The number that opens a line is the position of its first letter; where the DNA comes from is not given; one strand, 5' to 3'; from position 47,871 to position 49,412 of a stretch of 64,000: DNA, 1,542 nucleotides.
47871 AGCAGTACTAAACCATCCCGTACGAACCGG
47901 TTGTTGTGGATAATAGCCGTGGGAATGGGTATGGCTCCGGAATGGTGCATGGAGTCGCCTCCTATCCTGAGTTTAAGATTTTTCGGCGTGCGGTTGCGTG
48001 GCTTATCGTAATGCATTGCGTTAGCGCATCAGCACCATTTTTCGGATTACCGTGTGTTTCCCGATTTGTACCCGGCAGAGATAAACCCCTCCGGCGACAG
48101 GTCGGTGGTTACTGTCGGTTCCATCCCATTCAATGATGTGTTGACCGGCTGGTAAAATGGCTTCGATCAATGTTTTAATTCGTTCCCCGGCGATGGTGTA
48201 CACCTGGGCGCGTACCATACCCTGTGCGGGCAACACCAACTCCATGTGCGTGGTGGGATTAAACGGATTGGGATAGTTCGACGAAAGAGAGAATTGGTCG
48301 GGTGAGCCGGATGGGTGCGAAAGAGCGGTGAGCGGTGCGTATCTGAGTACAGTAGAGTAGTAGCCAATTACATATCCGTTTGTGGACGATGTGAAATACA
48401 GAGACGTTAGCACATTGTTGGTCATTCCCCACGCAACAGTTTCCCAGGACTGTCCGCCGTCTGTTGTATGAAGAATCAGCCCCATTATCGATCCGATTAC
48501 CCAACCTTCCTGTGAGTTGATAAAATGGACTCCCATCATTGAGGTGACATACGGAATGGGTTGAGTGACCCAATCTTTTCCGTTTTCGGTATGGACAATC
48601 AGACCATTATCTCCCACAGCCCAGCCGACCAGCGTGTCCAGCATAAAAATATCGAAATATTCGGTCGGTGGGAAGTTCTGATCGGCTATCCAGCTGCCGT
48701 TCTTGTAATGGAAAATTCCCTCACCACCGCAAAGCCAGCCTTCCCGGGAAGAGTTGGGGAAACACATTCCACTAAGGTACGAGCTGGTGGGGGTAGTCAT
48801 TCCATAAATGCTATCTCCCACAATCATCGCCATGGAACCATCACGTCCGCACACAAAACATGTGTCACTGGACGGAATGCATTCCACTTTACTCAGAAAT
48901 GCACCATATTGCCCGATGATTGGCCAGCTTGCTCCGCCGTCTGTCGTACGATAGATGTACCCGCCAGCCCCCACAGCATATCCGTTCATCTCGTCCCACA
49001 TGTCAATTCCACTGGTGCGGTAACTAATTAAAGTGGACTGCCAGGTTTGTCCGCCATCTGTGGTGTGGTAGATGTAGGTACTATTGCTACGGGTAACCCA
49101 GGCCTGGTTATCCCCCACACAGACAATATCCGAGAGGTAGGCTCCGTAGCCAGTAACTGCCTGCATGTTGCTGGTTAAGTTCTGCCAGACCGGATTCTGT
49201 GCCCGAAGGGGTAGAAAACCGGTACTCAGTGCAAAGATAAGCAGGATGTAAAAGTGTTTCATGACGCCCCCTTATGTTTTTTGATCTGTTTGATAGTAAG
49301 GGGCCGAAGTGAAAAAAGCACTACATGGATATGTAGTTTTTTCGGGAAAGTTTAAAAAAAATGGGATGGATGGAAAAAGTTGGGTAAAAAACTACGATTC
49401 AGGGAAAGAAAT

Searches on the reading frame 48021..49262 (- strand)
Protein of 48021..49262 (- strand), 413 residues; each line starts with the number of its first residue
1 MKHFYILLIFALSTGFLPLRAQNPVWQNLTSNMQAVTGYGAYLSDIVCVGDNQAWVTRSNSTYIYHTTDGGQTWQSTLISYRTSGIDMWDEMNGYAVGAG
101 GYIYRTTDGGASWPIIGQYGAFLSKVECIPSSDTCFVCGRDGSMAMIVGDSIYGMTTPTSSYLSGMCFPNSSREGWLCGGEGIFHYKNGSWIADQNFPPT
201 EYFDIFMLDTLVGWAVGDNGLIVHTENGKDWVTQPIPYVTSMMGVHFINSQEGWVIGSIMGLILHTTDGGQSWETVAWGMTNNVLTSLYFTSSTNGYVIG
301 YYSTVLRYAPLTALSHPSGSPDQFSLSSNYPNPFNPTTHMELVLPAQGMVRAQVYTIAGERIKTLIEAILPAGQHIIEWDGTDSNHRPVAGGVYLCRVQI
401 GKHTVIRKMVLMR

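Call 56: search_protein_families(library=pfam, proteins=[window:48021-49262:-], max_evalue=0.01)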
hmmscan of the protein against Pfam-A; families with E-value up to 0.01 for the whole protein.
window:48021-49262:- (413 aa): 4 families
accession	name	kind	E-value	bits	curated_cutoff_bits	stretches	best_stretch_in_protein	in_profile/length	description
PF14870.12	PSII_BNR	-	5.1e-14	52.7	27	1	202-277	20-98/303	Photosynthesis system II assembly factor YCF48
PF02012.26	BNR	-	3.6e-05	23.6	27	0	65-75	1-11/12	BNR/Asp-box repeat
PF13860.13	FlgD_ig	-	7.6e-05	23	27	1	350-399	25-74/79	FlgD Ig-like domain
PF15902.12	Sortilin-Vps10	-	0.00057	19.2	33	0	64-113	3-57/446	Sortilin, neurotensin receptor 3,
